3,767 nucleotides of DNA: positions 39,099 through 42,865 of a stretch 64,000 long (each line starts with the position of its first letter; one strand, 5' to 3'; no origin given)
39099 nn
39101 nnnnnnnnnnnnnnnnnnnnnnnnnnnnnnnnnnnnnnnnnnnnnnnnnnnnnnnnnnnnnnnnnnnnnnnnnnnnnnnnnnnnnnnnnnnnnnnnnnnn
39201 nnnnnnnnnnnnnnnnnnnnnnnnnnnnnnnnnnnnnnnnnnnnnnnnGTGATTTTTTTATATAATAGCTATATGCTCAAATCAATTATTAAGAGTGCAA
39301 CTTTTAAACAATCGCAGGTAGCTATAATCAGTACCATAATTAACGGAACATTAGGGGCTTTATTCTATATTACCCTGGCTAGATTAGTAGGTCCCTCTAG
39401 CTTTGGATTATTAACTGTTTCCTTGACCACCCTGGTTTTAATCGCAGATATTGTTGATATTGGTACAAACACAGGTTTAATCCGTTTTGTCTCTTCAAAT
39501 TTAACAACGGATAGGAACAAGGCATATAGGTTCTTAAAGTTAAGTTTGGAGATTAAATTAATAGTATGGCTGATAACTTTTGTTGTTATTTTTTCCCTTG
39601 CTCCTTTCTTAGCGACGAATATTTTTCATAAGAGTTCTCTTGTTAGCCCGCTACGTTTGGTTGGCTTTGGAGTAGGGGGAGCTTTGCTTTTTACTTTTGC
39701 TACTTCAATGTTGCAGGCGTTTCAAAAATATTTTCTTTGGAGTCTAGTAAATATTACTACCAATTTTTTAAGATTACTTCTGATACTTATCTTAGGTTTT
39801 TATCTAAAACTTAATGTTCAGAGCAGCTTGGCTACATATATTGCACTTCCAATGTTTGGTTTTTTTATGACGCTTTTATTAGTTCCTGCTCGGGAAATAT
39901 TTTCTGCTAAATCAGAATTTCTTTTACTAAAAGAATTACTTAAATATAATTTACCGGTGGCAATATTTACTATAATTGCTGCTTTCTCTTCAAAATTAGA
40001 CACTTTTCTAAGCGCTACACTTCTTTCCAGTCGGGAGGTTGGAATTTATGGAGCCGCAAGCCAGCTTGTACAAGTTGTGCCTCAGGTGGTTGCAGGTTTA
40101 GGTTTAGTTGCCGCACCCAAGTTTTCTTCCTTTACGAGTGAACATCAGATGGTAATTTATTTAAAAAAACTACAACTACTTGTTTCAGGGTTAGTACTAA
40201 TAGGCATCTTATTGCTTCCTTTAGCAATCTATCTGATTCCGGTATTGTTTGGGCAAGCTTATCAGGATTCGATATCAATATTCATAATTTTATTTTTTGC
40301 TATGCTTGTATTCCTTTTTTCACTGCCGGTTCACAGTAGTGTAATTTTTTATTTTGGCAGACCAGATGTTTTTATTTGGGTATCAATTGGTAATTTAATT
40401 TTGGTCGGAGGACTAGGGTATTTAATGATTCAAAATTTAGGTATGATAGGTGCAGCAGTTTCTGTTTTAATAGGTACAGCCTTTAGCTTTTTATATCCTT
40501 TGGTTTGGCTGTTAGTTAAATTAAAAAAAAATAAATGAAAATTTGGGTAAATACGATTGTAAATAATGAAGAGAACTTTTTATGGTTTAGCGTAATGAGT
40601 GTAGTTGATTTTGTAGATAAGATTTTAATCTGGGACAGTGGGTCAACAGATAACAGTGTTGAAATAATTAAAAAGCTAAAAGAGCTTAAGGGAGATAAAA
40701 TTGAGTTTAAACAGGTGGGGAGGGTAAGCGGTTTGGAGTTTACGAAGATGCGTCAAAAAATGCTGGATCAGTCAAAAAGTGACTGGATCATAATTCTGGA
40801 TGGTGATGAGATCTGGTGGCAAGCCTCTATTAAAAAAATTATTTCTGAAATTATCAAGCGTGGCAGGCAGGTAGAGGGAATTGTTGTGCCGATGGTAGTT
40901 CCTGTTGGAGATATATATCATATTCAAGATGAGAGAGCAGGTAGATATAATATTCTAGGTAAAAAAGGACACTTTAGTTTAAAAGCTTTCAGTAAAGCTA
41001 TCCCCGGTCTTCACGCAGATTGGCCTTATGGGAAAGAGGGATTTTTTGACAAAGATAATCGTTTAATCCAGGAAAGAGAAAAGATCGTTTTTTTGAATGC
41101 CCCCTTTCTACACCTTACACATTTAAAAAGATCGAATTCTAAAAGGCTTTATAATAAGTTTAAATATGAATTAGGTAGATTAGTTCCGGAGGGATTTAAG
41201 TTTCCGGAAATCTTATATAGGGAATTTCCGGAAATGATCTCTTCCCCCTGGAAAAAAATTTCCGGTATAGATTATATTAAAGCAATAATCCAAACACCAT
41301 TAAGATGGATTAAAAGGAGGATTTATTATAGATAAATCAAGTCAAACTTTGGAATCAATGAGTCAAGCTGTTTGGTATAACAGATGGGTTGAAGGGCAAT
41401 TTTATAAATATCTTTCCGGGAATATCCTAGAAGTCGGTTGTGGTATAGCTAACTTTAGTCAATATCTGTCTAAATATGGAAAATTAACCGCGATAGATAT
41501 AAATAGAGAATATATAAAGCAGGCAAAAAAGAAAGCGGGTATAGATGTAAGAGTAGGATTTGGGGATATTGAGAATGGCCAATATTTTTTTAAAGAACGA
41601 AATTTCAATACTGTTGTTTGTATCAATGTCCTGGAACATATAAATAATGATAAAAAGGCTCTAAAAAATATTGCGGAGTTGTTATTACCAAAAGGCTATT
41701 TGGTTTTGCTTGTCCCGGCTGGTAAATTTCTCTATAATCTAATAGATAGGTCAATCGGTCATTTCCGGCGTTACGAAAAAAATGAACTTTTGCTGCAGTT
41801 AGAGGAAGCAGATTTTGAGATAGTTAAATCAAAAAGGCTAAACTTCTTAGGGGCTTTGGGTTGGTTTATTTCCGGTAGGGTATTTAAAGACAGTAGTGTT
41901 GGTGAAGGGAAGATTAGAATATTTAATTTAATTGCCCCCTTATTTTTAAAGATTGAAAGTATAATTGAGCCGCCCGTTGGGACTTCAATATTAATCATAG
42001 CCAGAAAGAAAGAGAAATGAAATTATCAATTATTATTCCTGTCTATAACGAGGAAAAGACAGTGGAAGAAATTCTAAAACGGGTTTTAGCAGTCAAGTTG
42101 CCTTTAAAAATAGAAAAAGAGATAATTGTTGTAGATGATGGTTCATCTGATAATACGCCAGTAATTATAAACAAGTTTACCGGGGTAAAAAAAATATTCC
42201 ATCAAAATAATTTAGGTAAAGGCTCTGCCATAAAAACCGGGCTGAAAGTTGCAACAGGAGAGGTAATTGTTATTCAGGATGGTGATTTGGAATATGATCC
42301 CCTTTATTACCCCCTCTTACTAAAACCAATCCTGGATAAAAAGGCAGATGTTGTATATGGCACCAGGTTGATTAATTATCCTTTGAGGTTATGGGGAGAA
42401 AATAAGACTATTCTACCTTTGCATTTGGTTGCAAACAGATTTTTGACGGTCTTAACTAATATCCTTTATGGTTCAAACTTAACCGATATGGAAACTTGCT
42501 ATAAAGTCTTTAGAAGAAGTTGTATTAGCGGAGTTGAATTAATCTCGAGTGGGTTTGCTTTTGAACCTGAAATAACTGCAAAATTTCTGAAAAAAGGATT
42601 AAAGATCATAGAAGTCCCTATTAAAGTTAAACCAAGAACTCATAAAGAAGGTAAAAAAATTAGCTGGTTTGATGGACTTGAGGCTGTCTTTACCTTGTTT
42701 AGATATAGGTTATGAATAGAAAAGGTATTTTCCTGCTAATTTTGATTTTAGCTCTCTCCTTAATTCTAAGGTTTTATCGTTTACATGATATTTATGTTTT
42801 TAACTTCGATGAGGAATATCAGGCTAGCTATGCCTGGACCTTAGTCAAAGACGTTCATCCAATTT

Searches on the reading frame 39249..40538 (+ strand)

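Call 45: search_protein_families(library=ncbifam, proteins=[window:39249-40538:+], max_evalue=0.01)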
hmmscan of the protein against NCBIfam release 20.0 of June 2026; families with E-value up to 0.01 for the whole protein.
window:39249-40538:+ (429 aa): 3 families
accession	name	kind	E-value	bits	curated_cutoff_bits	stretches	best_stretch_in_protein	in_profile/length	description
NF007773.0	PRK10459.1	equivalog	1.2e-09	37.8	273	1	24-424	13-404/492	MOP flippase family protein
TIGR02900.1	spore_V_B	equivalog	5.3e-08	32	372.3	1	19-416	2-426/488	stage V sporulation protein B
NF050818.1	PolSacchBiosHfsF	equivalog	1.1e-05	24.6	700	1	29-275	13-251/468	polysaccharide biosynthesis protein HfsF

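Call 56: search_protein_families(library=pfam, proteins=[window:39249-40538:+], max_evalue=0.001)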
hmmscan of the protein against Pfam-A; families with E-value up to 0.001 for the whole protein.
window:39249-40538:+ (429 aa): 2 families
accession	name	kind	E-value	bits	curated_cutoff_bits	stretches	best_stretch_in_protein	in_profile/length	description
PF01943.22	Polysacc_synt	-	2.6e-18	66.9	28.2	1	24-294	7-272/274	Polysaccharide biosynthesis protein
PF13440.11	Polysacc_synt_3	-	2.1e-16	60.4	23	1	43-342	2-292/293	Polysaccharide biosynthesis protein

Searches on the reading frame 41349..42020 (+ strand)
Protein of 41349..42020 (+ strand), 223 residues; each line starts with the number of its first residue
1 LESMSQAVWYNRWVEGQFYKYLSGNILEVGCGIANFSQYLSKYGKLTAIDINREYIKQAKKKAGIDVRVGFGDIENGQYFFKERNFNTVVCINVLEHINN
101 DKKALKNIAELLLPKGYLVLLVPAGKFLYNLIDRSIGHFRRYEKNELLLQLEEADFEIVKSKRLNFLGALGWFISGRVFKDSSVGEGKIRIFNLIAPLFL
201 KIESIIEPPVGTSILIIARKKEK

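Call 4: search_protein_families(library=pfam, proteins=[window:41349-42020:+], max_evalue=0.01)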
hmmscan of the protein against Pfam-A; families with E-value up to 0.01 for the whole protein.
window:41349-42020:+ (223 aa): 10 families
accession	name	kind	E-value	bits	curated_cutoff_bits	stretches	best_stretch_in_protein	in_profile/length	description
PF13489.12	Methyltransf_23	-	6e-16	59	27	1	23-160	23-163/164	Methyltransferase domain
PF08241.18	Methyltransf_11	-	7.8e-16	58.9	21.2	1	27-120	1-95/95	Methyltransferase domain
PF13649.12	Methyltransf_25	-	1.4e-15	58.2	27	1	26-116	1-97/97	Methyltransferase domain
PF08242.18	Methyltransf_12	-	3.6e-13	50.5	30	1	27-118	1-98/98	Methyltransferase domain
PF13847.12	Methyltransf_31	-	1.6e-12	47.8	27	1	25-123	6-112/145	Methyltransferase domain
PF05401.17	NodS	-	3.3e-08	34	24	1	24-164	45-180/201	Nodulation protein S (NodS)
PF03141.22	Methyltransf_29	-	0.0019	17.3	23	1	25-121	120-218/506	Putative S-adenosyl-L-methionine-dependent methyltransferase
PF07021.18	MetW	-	0.0021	18.2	21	1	25-108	16-98/193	Methionine biosynthesis protein MetW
PF01209.24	Ubie_methyltran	-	0.0027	17.5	20.1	1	23-121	48-152/233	ubiE/COQ5 methyltransferase family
PF01234.23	NNMT_PNMT_TEMT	-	0.0036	17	25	0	89-162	165-238/261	NNMT/PNMT/TEMT family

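Call 50: search_protein_families(library=ncbifam, proteins=[window:41349-42020:+], max_evalue=0.00001)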
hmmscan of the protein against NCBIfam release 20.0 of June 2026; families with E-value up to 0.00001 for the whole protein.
window:41349-42020:+ (223 aa): 10 families
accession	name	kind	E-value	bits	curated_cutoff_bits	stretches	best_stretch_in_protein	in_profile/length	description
TIGR01983.1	UbiG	equivalog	1.2e-10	41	102.95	1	23-120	50-151/228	bifunctional 2-polyprenyl-6-hydroxyphenol methylase/3-demethylubiquinol 3-O-methyltransferase UbiG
TIGR02072.1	BioC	equivalog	2.2e-10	40.7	184.95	1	24-162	36-177/244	malonyl-ACP O-methyltransferase BioC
NF043040.1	corrin_prot_MT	hypoth_equivalog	2e-08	34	180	1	24-120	43-147/216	corrinoid protein-associated methyltransferase CpaM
NF041650.1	nod_mtase_NodS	equivalog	1.9e-07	31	300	1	25-120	41-139/190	nodulation methyltransferase NodS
TIGR02021.1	BchM-ChlM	equivalog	3.1e-07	30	158.9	1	25-152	57-185/218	magnesium protoporphyrin IX methyltransferase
TIGR01934.1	MenG_MenH_UbiE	subfamily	7.6e-07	28.6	158.35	1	7-121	25-142/223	ubiquinone/menaquinone biosynthesis methyltransferase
NF045667.1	MTase_DVU1556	equivalog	7.9e-07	28.7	155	1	25-120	25-119/213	DVU_1556 family methyltransferase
NF001244.0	PRK00216.1-5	equivalog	2e-06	27.3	216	0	7-121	34-154/236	bifunctional demethylmenaquinone methyltransferase/2-methoxy-6-polyprenyl-1,4-benzoquinol methylase UbiE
NF041536.1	ArsM_DUF2284_UU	exception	5.4e-06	25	575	0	25-120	79-180/459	arsenite methyltransferase/DUF2284 domain selenoprotein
TIGR04345.1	ovoA_Cterm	equivalog_domain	8e-06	25.6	170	0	84-123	133-172/242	putative 4-mercaptohistidine N1-methyltransferase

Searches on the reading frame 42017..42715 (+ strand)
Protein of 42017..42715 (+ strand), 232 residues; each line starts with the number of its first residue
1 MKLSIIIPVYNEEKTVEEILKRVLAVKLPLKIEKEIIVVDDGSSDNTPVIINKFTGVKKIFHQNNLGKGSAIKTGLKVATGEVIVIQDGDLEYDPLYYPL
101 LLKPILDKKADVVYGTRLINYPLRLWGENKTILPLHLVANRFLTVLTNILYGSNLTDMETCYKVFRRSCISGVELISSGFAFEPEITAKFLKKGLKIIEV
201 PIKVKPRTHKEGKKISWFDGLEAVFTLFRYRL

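Call 4: search_protein_families(library=pfam, proteins=[window:42017-42715:+], max_evalue=0.01)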
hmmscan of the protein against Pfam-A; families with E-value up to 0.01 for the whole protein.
window:42017-42715:+ (232 aa): 3 families
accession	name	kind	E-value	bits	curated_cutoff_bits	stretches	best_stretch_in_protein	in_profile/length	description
PF00535.33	Glycos_transf_2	-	2.8e-34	118.9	23.3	1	4-168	1-162/168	Glycosyl transferase family 2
PF10111.15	Glyco_tranf_2_2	-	2.3e-06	27.8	27.3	1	4-90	1-91/276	Glycosyltransferase like family 2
PF13641.12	Glyco_tranf_2_3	-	2e-05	25.1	27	1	3-121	3-127/230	Glycosyltransferase like family 2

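Call 26: find_encoding_contigs(protein=window:42017-42715:+, flank=10000, max_places=10)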
Protein window:42017-42715:+ (232 aa): 3 contigs read that carry it; 3 places shown.
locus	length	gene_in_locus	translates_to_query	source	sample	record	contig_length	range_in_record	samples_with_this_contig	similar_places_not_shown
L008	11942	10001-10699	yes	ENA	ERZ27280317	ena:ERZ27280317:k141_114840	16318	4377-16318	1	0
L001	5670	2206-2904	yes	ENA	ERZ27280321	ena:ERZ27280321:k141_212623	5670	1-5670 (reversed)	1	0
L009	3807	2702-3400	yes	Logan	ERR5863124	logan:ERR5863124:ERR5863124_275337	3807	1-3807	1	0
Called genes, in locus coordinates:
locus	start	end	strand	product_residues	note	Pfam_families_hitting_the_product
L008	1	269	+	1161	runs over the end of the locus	PF11847:GT-C_AftD (weak)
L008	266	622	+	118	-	-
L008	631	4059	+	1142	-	PF11847:GT-C_AftD (faint)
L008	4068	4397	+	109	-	-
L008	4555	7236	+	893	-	-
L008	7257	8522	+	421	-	PF01943:Polysacc_synt, PF13440:Polysacc_synt_3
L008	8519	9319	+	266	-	PF00535:Glycos_transf_2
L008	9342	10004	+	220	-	PF13489:Methyltransf_23, PF05401:NodS, PF13847:Methyltransf_31, PF08241:Methyltransf_11, PF08242:Methyltransf_12, PF13649:Methyltransf_25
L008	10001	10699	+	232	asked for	PF00535:Glycos_transf_2, PF10111:Glyco_tranf_2_2 (weak), PF13641:Glyco_tranf_2_3 (weak)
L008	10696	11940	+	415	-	?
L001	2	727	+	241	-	?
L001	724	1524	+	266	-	PF00535:Glycos_transf_2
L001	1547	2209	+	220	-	PF13489:Methyltransf_23, PF05401:NodS, PF13847:Methyltransf_31, PF08241:Methyltransf_11, PF08242:Methyltransf_12, PF13649:Methyltransf_25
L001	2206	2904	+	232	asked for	PF00535:Glycos_transf_2, PF10111:Glyco_tranf_2_2 (weak), PF13641:Glyco_tranf_2_3 (weak)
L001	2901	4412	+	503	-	-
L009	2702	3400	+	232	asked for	PF00535:Glycos_transf_2, PF10111:Glyco_tranf_2_2 (weak), PF13641:Glyco_tranf_2_3 (weak)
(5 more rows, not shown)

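Call 50: search_protein_families(library=ncbifam, proteins=[window:42017-42715:+], max_evalue=0.00001)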
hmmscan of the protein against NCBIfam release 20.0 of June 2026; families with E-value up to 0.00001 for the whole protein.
window:42017-42715:+ (232 aa): 15 families
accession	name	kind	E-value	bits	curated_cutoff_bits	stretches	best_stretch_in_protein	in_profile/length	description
TIGR04182.1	glyco_TIGR04182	equivalog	5.2e-34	118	325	1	3-230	2-217/293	S-layer glycoprotein N-glycosyltransferase AglJ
NF047588.1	GlcsyltransPgfSStrep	equivalog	1.1e-18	67.5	500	1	1-173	1-167/308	glycosyltransferase PgfS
NF007986.1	PRK10714.1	equivalog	1.8e-18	66.6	529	1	2-212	7-208/316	undecaprenyl-phosphate 4-deoxy-4-formamido-L-arabinose transferase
NF058614.1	PPMAGASynPpgS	equivalog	2.4e-18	66.4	370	1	5-228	4-221/226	polyprenyl-phospho-N-acetylgalactosaminyl synthase PpgS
TIGR03937.1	PgaC_IcaA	equivalog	1.3e-17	63.9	422.3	1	2-95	46-140/407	poly-beta-1,6-N-acetyl-D-glucosamine synthase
NF007482.0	PRK10073.1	equivalog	1.6e-16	60.2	423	1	2-134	7-137/334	glycosyltransferase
NF041391.1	DPhHxTase_Halo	equivalog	3.3e-16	58.9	375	1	9-208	3-187/213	dolichyl-phosphate hexose transferase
TIGR04283.1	glyco_like_mftF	equivalog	2.4e-14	53.5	182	1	3-90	1-82/221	TIGR04283 family arsenosugar biosynthesis glycosyltransferase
NF010496.0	PRK13915.1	equivalog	1e-13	51.1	262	1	2-110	32-148/307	glucosyl-3-phosphoglycerate synthase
NF041875.1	EPS_EpsD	equivalog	2.1e-12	47.1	370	1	3-96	1-95/325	exopolysaccharide biosynthesis glycosyltransferase EpsD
TIGR03965.1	mycofact_glyco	equivalog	9.4e-12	44.5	280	1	3-108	76-182/467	mycofactocin biosynthesis glycosyltransferase MftF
NF047683.1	TeichurnBiosyTuaG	equivalog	9e-09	35.3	400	1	3-93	8-99/252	teichuronic acid biosynthesis protein TuaG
NF038302.1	EPS_HpsE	equivalog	1.7e-08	33.8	300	1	1-88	1-94/307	hormogonium polysaccharide biosynthesis glycosyltransferase HpsE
NF053739.1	GlytfEpsEBac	equivalog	1.9e-07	30.3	450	1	2-90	2-92/265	glycosyltransferase EpsE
TIGR03111.1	glyc2_xrt_Gpos1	hypoth_equivalog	4.5e-07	29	363.95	1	3-94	51-147/439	TIGR03111 family XrtG-associated glycosyltransferase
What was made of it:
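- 42017..42715 (+): GT2 directly upstream of A, resembling polyprenyl-phosphate sugar synthases. Calls 4, 50 (AglJ, PgfS, ArnC, PpgS; all below their cut-offs).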
